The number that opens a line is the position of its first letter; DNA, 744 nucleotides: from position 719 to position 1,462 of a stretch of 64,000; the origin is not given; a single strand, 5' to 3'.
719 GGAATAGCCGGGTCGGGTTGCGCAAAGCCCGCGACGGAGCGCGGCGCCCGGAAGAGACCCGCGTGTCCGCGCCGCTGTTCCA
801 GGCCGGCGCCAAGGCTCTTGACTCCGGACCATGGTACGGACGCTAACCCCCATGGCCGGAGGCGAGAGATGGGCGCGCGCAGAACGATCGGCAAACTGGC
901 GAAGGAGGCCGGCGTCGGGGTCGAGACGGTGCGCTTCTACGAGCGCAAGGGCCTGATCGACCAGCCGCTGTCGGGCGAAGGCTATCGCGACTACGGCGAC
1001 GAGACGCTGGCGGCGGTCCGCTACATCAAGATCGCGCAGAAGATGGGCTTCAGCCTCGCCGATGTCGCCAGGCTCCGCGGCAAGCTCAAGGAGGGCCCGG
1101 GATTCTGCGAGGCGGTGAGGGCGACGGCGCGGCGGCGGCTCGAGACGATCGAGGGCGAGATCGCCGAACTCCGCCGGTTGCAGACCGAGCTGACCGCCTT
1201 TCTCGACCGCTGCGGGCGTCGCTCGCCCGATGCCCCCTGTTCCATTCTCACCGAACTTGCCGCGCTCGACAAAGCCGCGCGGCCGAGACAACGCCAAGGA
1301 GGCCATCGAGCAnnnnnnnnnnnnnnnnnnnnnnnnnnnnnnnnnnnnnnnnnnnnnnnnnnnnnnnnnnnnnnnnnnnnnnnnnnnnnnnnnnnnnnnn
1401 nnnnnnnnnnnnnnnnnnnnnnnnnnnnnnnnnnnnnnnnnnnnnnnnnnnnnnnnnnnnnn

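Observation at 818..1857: Hg(II)-type MerR with an intact mer-like operator driving a cysteine hydrolase instead of merTPA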

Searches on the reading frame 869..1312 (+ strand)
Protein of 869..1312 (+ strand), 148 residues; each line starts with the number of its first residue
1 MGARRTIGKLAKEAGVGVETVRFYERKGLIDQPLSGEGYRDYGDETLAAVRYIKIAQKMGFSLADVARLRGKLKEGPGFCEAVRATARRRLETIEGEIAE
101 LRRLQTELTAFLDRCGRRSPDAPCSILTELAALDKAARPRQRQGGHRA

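Call 3: search_protein_families(library=ncbifam, proteins=[window:869-1312:+], max_evalue=0.01)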
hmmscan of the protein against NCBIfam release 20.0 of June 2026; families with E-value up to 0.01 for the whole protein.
window:869-1312:+ (148 aa): 15 families
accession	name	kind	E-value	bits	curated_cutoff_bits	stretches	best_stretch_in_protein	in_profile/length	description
TIGR02051.1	MerR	equivalog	1.8e-29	102.5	150.85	1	6-128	1-122/124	mercury resistance transcriptional regulator MerR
NF007069.0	PRK09514.1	equivalog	7e-24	84.4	143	1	7-136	4-136/141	Zn(2+)-responsive transcriptional regulator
TIGR02043.1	ZntR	equivalog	2e-23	83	167.95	1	7-130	4-130/131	Zn(2+)-responsive transcriptional regulator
NF010315.0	PRK13752.1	subfamily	3.8e-23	82.1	261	1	6-133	9-135/144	mercury resistance transcriptional regulator MerR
TIGR02044.1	CueR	equivalog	1.4e-20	73.7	147.4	1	7-130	3-126/127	Cu(I)-responsive transcriptional regulator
TIGR02047.1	CadR-PbrR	equivalog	2.3e-17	63.2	151.45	1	7-130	3-127/127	Cd(II)/Pb(II)-responsive transcriptional regulator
TIGR01950.1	SoxR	equivalog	5.8e-15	55.3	116.9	1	6-119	3-116/142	redox-sensitive transcriptional activator SoxR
NF007590.0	PRK10227.1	equivalog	6.1e-14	52.2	244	1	7-131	3-127/135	Cu(I)-responsive transcriptional regulator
TIGR02054.1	MerD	equivalog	1.6e-08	35.1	103.65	1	6-117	5-115/120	mercuric resistance transcriptional repressor MerD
NF041849.1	trans_regNmlR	equivalog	2e-08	34.3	175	1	7-106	3-103/117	stress response transcriptional regulator NmlR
NF053782.1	ChlnTransRegdde3219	equivalog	4.3e-07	29.7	450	1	4-107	6-108/278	choline utilization transcriptional activator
NF047377.1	heat_HspR_dupli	exception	1.1e-05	25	300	1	19-101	20-103/214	heat shock protein transcriptional repressor HspR, fused homodimer type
NF033783.1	coreg_MerD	equivalog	2e-05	25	170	1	5-86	4-86/121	mercury resistance co-regulator MerD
NF047375.1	HeatShock_HspR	equivalog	2.5e-05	24.2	105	1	7-69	6-69/92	heat shock protein transcriptional repressor HspR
NF050798.1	TF_FtsR_Actino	equivalog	0.00018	21.7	150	1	16-59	17-60/223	transcriptional regulator FtsR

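Call 4: search_protein_families(library=pfam, proteins=[window:869-1312:+], max_evalue=0.01)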
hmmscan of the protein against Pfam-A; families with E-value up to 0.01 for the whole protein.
window:869-1312:+ (148 aa): 3 families
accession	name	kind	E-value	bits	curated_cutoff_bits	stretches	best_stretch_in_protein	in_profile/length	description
PF13411.12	MerR_1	-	2.1e-16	60.2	21.6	1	6-69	2-65/69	MerR HTH family regulatory protein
PF09278.17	MerR-DNA-bind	-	6.8e-11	43.1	25.4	1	48-110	2-64/65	MerR, DNA binding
PF00376.29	MerR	-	4.5e-10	39.6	28.2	1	6-42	1-38/38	MerR family regulatory protein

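Call 5: find_related_loci(query=window:869-1312:+, collection=genome_contigs, flank=4000)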
Query window:869-1312:+ (148 aa) in genome_contigs; peptide patterns used: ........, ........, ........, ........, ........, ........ (x = any residue, [..] = any of these).
406 stretches matched a pattern; 33 encode a relative of the query (tblastn E <= 1e-3); 33 distinct loci.
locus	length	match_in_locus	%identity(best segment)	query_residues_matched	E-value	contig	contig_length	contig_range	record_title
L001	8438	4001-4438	94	1-146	6e-88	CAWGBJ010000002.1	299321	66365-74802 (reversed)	MAG: uncultured Alphaproteobacteria bacterium isolate MFD06714.bin.1.152 genome assembly, contig: contig_11948, whole ge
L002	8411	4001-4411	50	1-135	1e-39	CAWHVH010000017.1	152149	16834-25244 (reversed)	MAG: Terriglobia bacterium isolate MFD06435.bin.1.230 genome assembly, contig: contig_98646, whole genome shotgun sequen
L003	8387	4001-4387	49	4-130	6e-36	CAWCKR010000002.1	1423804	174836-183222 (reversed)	MAG: Terriglobia bacterium isolate MFD01872.bin.1.96 genome assembly, contig: contig_2657, whole genome shotgun sequence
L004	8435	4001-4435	48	4-143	1e-34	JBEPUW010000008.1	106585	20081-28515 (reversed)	MAG: Caulobacteraceae bacterium isolate 22E.metabat2_refined.029 NODE_146_length_106585_cov_37.809012, whole genome shot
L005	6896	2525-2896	43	6-127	5e-26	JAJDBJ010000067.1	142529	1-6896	MAG: Nitrospinaceae bacterium isolate OFTM368 OFTM368_66, whole genome shotgun sequence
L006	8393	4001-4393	40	6-139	3e-25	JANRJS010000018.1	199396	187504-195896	MAG: Bryobacteraceae bacterium isolate bins.361 k141_3901075, whole genome shotgun sequence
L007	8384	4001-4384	40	6-132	3e-25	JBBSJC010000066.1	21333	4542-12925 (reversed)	MAG: Polyangiales bacterium isolate LS4_concoct.218 LS4_concoct.218_K_3453231_L_21333_cov_11.0849, whole genome shotgun 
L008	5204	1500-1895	42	6-135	5e-25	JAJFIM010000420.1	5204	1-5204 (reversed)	MAG: Alphaproteobacteria bacterium isolate OFTM124 OFTM124_419, whole genome shotgun sequence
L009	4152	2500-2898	41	6-136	7e-25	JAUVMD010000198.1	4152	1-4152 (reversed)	MAG: Nitrospirota bacterium isolate CSMAG_575 CSMAG_575_k141_323297_length_4152_cov_10.0000, whole genome shotgun sequen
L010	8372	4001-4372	42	6-127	2e-24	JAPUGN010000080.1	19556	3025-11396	MAG: Nitrospinota bacterium isolate A5-S04_30 A5-S04_30_cg80, whole genome shotgun sequence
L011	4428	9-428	40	2-139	2e-24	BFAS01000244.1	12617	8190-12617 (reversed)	Bacterium MnTg02 DNA, NODE_98_244, whole genome shotgun sequence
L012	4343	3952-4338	45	5-131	2e-24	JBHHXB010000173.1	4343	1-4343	MAG: Nitrospiria bacterium isolate D_2_bin.8 NODE_13236_length_4343_cov_17.517257, whole genome shotgun sequence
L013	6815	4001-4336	43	6-116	4e-23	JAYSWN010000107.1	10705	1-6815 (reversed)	MAG: Pseudomonadota bacterium isolate GFS_12952 GFS_12952_106, whole genome shotgun sequence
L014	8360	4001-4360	41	6-127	1e-22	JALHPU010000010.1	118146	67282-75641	MAG: Sulfuritalea sp. isolate bin.273 c_000000001015, whole genome shotgun sequence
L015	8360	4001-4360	40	6-127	3e-22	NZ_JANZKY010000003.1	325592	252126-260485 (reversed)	Propionivibrio soli strain SG131 Scaffold3, whole genome shotgun sequence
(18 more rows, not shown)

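Call 18: find_homologous_proteins(query=window:869-1312:+, max_evalue=1e-10)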
Query window:869-1312:+ (148 aa): 1365 proteins with E <= 1e-10 among 1873 candidates; the best 120 are listed.
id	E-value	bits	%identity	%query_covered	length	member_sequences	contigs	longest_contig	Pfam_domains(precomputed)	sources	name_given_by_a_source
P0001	5.1e-83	294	94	100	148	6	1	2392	PF00376.30,PF13411.13,PF09278.18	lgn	-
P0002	3.0e-82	292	93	100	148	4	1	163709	PF00376.30,PF13411.13,PF09278.18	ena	-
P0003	1.7e-80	286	91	99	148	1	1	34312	PF00376.30,PF13411.13,PF09278.18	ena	-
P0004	2.8e-80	285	91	99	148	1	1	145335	PF00376.30,PF13411.13,PF09278.18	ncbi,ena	-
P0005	1.0e-78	280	88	99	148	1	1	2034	PF00376.30,PF13411.13,PF09278.18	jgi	jgi:MerR family mercuric resistance operon transcriptional regulator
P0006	4.9e-78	278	89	99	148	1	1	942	PF00376.30,PF13411.13,PF09278.18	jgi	jgi:MerR family transcriptional regulator, copper efflux regulator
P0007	1.7e-77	276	88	99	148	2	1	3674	PF00376.30,PF13411.13,PF09278.18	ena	-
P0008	1.8e-75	270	90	99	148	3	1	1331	PF00376.30,PF13411.13,PF09278.18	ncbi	-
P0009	7.3e-75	268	88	93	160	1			PF00376.30,PF13411.13,PF09278.18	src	-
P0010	5.5e-65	236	77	98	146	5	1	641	PF00376.30,PF13411.13,PF09278.18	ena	-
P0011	2.4e-63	231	74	99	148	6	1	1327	PF00376.30,PF13411.13,PF09278.18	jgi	jgi:MerR family mercuric resistance operon transcriptional regulator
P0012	3.1e-62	227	78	94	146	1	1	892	PF00376.30,PF13411.13,PF09278.18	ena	-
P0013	2.5e-57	211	72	95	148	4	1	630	PF00376.30,PF13411.13,PF09278.18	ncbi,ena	-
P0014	2.1e-56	208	72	94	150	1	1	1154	PF00376.30,PF13411.13,PF09278.18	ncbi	-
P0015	2.5e-55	205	67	97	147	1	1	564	PF00376.30,PF13411.13,PF09278.18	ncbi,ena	-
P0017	3.0e-54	201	63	100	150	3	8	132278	PF00376.30,PF13411.13,PF09278.18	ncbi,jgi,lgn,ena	jgi:DNA-binding transcriptional MerR regulator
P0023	3.8e-50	188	62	97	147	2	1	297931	PF00376.30,PF13411.13,PF09278.18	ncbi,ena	-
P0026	2.1e-49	185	62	97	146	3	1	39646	PF00376.30,PF13411.13,PF09278.18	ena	-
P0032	3.3e-38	149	54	95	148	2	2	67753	PF00376.30,PF13411.13,PF09278.18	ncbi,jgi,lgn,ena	jgi:MerR family mercuric resistance operon transcriptional regulator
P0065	4.9e-30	123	49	90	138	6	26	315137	PF00376.30,PF13411.13,PF09278.18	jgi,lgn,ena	jgi:MerR family mercuric resistance operon transcriptional regulator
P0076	6.9e-26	109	45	88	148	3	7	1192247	PF00376.30,PF13411.13,PF09278.18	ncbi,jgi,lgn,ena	-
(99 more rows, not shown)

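Call 19: find_encoding_contigs(protein=P0017, flank=3000, max_places=3)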
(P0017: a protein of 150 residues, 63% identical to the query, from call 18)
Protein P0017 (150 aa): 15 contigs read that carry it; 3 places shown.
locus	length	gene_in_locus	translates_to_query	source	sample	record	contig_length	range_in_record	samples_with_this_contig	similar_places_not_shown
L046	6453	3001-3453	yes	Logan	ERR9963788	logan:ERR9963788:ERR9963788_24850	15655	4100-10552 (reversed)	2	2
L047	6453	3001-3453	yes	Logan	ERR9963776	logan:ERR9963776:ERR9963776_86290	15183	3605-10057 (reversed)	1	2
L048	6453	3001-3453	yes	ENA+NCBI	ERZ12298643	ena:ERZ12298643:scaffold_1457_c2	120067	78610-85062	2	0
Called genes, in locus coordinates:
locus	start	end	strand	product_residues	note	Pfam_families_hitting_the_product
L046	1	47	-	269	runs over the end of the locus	-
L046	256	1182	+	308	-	PF00781:DAGK_cat, PF19279:YegS_C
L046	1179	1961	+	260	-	PF00149:Metallophos, PF12850:Metallophos_2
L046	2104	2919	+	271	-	PF00899:ThiF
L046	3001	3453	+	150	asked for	PF13411:MerR_1, PF00376:MerR, PF09278:MerR-DNA-bind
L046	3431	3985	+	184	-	PF00857:Isochorismatase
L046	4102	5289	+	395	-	PF13406:SLT_2, PF01471:PG_binding_1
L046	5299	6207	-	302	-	PF00749:tRNA-synt_1c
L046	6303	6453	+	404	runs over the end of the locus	PF00174:Oxidored_molyb, PF03404:Mo-co_dimer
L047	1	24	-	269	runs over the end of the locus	-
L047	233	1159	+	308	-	PF00781:DAGK_cat, PF19279:YegS_C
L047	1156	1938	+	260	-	PF00149:Metallophos, PF12850:Metallophos_2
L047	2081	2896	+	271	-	PF00899:ThiF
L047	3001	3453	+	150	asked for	PF13411:MerR_1, PF00376:MerR, PF09278:MerR-DNA-bind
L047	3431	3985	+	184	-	PF00857:Isochorismatase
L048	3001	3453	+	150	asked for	PF13411:MerR_1, PF00376:MerR, PF09278:MerR-DNA-bind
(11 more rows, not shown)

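Call 20: find_encoding_contigs(protein=P0023, flank=3000, max_places=2)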
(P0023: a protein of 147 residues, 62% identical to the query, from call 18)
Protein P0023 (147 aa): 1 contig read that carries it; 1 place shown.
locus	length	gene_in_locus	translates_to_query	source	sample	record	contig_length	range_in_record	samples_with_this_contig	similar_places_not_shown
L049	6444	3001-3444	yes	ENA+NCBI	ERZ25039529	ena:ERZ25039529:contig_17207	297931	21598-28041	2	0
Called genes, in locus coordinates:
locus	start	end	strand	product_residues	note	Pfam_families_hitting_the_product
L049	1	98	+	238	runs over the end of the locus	PF05175:MTS, PF06325:PrmA, PF13489:Methyltransf_23 (faint), PF08242:Methyltransf_12 (faint), PF13649:Methyltransf_25 (weak), PF13847:Methyltransf_31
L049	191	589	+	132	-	-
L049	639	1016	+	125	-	-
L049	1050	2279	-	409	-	PF03453:MoeA_N, PF00994:MoCF_biosynth, PF03454:MoeA_C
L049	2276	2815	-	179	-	PF01967:MoaC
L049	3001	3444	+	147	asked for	PF13411:MerR_1, PF00376:MerR, PF09278:MerR-DNA-bind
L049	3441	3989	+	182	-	PF00857:Isochorismatase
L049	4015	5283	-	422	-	PF00389:2-Hacid_dh, PF02826:2-Hacid_dh_C, PF03446:NAD_binding_2 (weak), PF22629:ACT_AHAS_ss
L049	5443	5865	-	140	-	-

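Call 21: find_encoding_contigs(protein=P0026, flank=3000, max_places=2)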
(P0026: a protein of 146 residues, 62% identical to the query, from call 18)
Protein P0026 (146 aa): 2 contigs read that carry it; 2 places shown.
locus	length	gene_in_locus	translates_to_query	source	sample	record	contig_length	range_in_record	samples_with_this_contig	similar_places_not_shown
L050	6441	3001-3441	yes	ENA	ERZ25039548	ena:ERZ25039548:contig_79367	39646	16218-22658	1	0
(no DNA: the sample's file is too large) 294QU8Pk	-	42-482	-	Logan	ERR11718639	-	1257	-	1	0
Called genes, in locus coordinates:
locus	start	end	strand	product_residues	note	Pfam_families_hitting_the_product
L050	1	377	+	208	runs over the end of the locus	PF06736:TMEM175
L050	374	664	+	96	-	-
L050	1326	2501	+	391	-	PF01590:GAF, PF13185:GAF_2, PF07568:HisKA_2, PF13581:HATPase_c_2 (weak), PF02518:HATPase_c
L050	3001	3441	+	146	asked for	PF13411:MerR_1, PF00376:MerR, PF09278:MerR-DNA-bind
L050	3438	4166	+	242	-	PF00857:Isochorismatase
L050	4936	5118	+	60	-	-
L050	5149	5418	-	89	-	PF00216:Bac_DNA_binding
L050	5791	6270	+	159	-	-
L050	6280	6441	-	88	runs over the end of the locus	-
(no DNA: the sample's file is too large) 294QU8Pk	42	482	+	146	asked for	PF13411:MerR_1, PF00376:MerR, PF09278:MerR-DNA-bind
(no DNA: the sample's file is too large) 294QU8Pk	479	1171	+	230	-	PF00857:Isochorismatase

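Call 23: search_dna_similar(query=window:869-1312:+, collection=plasmids, mode=protein, max_rows=40, rows=spread)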
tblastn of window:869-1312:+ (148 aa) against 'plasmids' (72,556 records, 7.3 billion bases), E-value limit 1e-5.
The search stops at 5000 records and this limit was reached: more records match than are counted here, and every count below describes the 5000 best-scoring records only.
Records with a match: at least 5000; places in all: 6509; records where one place covers at least 80% of the query: 4905.
Best place of each record, by identity: <60% 5000.
By first word of the organism name: Klebsiella 1458; Escherichia 828; Salmonella 486; Enterobacter 446; Citrobacter 244; Pseudomonas 194; Acinetobacter 128; Burkholderia 66; Aeromonas 58; Providencia 50; and 210 more.
By predicted mobility (MOB-suite, as given by PLSDB): conjugative 3089; non-mobilizable 1010; mobilizable 901.
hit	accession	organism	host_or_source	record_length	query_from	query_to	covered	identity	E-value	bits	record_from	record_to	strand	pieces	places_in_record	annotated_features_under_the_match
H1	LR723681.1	arsenite-oxidising bacterium NT-25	moist arsenopyrite (FeAsS)-containing ...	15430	6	148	97%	41.4%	4e-23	100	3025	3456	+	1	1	MerR family transcriptional regulator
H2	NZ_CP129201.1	Pseudomonas aeruginosa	Homo sapiens,sputum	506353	6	132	86%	40.6%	5e-20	92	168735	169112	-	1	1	merR: Hg(II)-responsive transcriptional regulator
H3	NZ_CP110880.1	Enterobacter kobei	-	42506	1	130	88%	38.9%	3e-15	78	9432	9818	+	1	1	merR: Hg(II)-responsive transcriptional regulator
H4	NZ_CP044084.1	Pseudomonas luteola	Homo sapiens,clinical isolate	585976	6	130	84%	40.5%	8e-20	91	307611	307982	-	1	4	merR: Hg(II)-responsive transcriptional regulator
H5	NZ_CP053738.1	Escherichia coli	pig,cell culture,slaughterhouse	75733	6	139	91%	37.7%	2e-18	87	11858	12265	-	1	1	merR: Hg(II)-responsive transcriptional regulator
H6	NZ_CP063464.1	Escherichia coli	chicken meat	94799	6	139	91%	37.7%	2e-18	87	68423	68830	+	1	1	merR: Hg(II)-responsive transcriptional regulator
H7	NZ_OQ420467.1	Escherichia coli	-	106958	6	139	91%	37.7%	2e-18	87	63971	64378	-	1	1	merR: Hg(II)-responsive transcriptional regulator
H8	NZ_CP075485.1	Escherichia coli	pig,genome,pig farm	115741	6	139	91%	37.7%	2e-18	87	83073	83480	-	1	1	merR: Hg(II)-responsive transcriptional regulator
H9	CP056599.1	Escherichia coli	culture,Wastewater effluent sample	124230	6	139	91%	37.7%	2e-18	87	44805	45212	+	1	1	merR: Hg(II)-responsive transcriptional regulator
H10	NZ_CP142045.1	Escherichia coli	mixed culture,chicken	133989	6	139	91%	37.7%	2e-18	87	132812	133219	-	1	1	merR: Hg(II)-responsive transcriptional regulator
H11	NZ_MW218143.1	Klebsiella pneumoniae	-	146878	6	139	91%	37.7%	2e-18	87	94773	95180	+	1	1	merR: Hg(II)-responsive transcriptional regulator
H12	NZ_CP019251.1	Escherichia coli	Homo sapiens,urine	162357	6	139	91%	37.7%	2e-18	87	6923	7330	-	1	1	merR: Hg(II)-responsive transcriptional regulator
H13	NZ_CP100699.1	Salmonella enterica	Homo sapiens,stool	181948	6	139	91%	37.7%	2e-18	87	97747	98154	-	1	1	merR: Hg(II)-responsive transcriptional regulator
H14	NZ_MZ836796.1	Escherichia coli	-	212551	6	139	91%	37.7%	2e-18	87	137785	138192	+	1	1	merR: Hg(II)-responsive transcriptional regulator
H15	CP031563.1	Klebsiella pneumoniae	pneumoniae,whole organism,cancer ...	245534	6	139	91%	37.7%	2e-18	87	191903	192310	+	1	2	mercuric resistance operon regulatory protein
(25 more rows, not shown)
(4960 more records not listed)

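Call 25: get_annotated_region(hit=H5, flank=2500)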
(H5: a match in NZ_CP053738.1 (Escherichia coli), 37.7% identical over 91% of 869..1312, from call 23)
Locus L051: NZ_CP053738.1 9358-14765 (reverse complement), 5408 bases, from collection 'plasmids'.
description: Escherichia coli strain CP8-3_Sichuan plasmid pCP8-3-IncFIB, complete sequence
organism: Escherichia coli (NCBI taxid 562)
taxonomy: Bacteria; Pseudomonadota; Gammaproteobacteria; Enterobacterales; Enterobacteriaceae; Escherichia; Escherichia coli
host: -; source: pig,cell culture,slaughterhouse; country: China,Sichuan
typing (MOB-suite, as given by PLSDB): non-mobilizable; replicon IncFIA,IncFIB,IncN
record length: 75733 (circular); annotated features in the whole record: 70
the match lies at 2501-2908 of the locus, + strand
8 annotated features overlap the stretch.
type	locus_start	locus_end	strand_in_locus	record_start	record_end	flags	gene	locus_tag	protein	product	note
CDS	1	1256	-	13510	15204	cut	merA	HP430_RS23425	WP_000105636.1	mercury(II) reductase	-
predicted_resistance_gene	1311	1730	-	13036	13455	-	merC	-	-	organomercurial transporter MerC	predicted by amrfinderplus; class MERCURY; identity 100.0%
CDS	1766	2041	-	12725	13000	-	merP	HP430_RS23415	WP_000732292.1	mercury resistance system periplasmic binding protein MerP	-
CDS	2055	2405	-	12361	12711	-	-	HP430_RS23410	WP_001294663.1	mercuric transport protein MerT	-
predicted_resistance_gene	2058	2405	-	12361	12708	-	merT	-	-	mercuric transport protein MerT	predicted by amrfinderplus; class MERCURY; identity 100.0%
CDS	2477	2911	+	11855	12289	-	merR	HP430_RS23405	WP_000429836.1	Hg(II)-responsive transcriptional regulator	-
CDS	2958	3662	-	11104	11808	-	-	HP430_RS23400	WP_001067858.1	IS6-like element IS26 family transposase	-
CDS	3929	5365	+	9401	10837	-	-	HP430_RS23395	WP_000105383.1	glutathione synthase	-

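Call 26: get_annotated_region(hit=H1, flank=3000)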
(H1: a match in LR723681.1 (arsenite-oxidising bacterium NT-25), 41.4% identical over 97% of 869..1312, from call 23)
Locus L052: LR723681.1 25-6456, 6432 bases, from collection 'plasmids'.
description: arsenite-oxidising bacterium NT-25 genome assembly, plasmid: 5
organism: arsenite-oxidising bacterium NT-25 (NCBI taxid 97707)
taxonomy: Bacteria; Pseudomonadota; Alphaproteobacteria; Hyphomicrobiales; Rhizobiaceae; ; arsenite-oxidising bacterium NT-25
host: -; source: moist arsenopyrite (FeAsS)-containing rock taken from a mine tunnel approximately 300 m below the ground in ...; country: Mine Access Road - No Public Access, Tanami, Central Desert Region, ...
typing (MOB-suite, as given by PLSDB): conjugative; relaxase MOBQ; mating-pair formation MPF_T
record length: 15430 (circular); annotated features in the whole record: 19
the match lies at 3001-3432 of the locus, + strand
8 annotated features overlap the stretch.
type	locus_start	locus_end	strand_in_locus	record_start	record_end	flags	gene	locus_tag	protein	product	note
CDS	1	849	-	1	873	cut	-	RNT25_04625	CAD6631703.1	replication protein A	-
CDS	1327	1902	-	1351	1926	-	-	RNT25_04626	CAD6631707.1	recombinase family protein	-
CDS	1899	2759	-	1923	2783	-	-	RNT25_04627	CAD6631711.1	arginase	-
CDS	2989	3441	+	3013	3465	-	-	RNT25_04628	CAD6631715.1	MerR family transcriptional regulator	-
CDS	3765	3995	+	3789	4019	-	-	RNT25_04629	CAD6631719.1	hypothetical protein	-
CDS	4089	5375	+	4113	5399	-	-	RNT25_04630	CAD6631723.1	MFS transporter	-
CDS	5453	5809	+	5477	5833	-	-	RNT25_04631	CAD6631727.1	transcriptional regulator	-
CDS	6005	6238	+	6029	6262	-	-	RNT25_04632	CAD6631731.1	arsenate reductase (glutaredoxin)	-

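Call 40: search_solved_structures(query=window:869-1312:+, max_evalue=0.00001, show_alignments=2)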
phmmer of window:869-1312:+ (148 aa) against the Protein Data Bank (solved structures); distinct sequences matched with E-value up to 0.00001: 12.
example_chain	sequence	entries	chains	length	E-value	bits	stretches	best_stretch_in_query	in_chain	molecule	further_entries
5crl_A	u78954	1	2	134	1.9e-21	80.1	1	5-130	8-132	Mercuric resistance operon regulatory protein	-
4ua1_A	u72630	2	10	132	2.4e-17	66.8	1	6-129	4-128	Regulatory protein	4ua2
6ldi_G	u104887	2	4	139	1.2e-11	48.3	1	6-130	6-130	HTH-type transcriptional regulator CueR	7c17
6jgv_A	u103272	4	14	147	1.5e-11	48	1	7-135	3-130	CadR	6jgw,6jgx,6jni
1q05_A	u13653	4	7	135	1.8e-11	47.8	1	7-130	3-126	Transcriptional regulator cueR | HTH-type transcriptional regulator CueR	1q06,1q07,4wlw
6xh7_G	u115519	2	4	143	1.9e-11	47.7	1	7-131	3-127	HTH-type transcriptional regulator CueR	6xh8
6jyw_A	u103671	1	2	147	2.1e-11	47.6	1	7-135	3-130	CadR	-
6jgf_A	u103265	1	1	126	3.6e-11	46.8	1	7-130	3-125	CadR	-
5gpe_A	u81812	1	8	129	1.1e-10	45.2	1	6-131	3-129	Transcriptional regulator, MerR-family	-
4wls_A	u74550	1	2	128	4.4e-10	43.3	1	7-123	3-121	HTH-type transcriptional regulator CueR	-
2zhg_A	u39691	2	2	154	5e-10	43.1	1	5-117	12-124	Redox-sensitive transcriptional activator soxR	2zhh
1q08_A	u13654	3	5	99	2.1e-06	31.3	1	47-130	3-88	Zn(II)-responsive regulator of zntA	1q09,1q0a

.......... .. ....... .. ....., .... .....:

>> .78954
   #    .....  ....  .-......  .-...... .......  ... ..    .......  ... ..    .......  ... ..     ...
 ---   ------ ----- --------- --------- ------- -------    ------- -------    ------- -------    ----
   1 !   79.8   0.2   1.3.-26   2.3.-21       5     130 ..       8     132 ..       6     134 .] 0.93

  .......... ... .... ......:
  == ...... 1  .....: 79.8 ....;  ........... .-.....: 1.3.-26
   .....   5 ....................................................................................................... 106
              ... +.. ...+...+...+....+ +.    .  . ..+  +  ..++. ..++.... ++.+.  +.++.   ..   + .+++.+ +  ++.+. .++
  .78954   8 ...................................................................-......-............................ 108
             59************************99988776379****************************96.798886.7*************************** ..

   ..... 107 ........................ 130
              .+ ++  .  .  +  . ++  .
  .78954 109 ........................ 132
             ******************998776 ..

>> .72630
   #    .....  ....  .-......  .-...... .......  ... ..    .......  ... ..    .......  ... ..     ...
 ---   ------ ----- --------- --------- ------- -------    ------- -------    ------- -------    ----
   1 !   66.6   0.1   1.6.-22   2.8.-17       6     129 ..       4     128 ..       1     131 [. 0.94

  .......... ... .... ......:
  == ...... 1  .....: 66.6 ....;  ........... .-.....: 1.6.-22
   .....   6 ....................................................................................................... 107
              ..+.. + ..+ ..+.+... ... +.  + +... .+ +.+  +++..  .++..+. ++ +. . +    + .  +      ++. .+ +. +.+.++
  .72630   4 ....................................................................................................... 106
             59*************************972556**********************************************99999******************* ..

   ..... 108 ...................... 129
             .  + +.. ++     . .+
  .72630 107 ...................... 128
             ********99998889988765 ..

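Call 49: find_encoding_contigs(protein=P0032, flank=3000, max_places=2)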
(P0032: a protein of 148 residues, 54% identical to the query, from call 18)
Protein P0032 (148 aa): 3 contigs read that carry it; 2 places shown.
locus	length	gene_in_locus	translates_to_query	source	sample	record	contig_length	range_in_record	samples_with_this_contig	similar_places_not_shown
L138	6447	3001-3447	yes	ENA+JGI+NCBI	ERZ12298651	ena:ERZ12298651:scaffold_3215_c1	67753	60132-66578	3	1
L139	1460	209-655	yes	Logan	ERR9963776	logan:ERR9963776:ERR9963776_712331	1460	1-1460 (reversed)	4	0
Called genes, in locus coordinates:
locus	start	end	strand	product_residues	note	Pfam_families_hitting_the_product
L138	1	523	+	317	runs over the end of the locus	PF00126:HTH_1, PF03466:LysR_substrate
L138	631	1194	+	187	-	PF00578:AhpC-TSA, PF08534:Redoxin, PF10417:1-cysPrx_C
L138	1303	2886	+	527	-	PF13192:Thioredoxin_3, PF00890:FAD_binding_2 (faint), PF01134:GIDA (faint), PF01266:DAO (faint), PF07992:Pyr_redox_2, PF12831:FAD_oxidored, PF13738:Pyr_redox_3, PF00070:Pyr_redox, +1 more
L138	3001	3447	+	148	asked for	PF13411:MerR_1, PF00376:MerR, PF09278:MerR-DNA-bind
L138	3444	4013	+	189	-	PF00857:Isochorismatase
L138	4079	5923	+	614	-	PF05960:DUF885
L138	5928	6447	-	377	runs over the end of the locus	PF01168:Ala_racemase_N, PF14031:D-ser_dehydrat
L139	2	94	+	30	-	?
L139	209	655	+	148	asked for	PF13411:MerR_1, PF00376:MerR, PF09278:MerR-DNA-bind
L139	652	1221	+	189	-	PF00857:Isochorismatase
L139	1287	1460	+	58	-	?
